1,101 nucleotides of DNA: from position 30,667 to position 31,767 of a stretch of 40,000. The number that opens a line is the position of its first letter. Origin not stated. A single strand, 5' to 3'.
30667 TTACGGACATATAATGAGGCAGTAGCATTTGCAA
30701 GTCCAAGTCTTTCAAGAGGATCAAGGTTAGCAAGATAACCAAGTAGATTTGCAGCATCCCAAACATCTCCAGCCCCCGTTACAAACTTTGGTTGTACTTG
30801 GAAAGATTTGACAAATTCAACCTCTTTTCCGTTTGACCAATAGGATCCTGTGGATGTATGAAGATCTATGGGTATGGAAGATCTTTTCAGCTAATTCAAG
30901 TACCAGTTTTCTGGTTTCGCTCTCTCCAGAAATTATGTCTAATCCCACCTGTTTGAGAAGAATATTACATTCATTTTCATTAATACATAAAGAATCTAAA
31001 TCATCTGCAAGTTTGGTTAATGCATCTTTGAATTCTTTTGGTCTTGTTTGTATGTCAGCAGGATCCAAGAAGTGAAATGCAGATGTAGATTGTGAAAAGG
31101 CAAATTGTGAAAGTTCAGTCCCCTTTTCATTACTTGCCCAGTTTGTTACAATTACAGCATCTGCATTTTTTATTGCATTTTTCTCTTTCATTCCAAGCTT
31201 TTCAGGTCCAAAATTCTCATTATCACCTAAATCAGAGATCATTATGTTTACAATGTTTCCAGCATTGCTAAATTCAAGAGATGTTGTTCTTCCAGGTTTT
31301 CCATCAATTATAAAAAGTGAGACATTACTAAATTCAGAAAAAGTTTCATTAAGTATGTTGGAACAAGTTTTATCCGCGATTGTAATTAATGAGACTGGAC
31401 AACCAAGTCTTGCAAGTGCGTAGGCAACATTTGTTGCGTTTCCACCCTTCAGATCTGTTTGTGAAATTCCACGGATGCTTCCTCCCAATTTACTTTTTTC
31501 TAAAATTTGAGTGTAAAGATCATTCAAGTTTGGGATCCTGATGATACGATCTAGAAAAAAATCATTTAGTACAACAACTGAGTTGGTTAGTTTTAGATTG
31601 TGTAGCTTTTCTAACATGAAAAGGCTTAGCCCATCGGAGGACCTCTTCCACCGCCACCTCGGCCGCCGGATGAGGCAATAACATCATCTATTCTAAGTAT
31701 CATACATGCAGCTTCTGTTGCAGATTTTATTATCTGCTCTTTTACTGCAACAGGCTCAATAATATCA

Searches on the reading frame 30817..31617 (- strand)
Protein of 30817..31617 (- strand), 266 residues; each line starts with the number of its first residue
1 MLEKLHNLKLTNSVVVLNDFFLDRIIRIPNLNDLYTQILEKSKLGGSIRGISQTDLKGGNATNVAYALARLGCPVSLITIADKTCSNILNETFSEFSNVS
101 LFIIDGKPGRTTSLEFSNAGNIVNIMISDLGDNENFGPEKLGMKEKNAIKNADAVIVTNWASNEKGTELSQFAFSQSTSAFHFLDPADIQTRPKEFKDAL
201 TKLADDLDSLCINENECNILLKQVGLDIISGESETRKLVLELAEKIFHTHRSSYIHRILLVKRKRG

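Call 9: search_protein_families(library=pfam, proteins=[window:30817-31617:-], max_evalue=0.01)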
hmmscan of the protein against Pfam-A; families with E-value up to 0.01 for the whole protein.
window:30817-31617:- (266 aa): 1 family
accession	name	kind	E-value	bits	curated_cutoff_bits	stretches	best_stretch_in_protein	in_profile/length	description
PF00294.29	PfkB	-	8.2e-10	38.9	25.8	1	55-246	33-215/302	pfkB family carbohydrate kinase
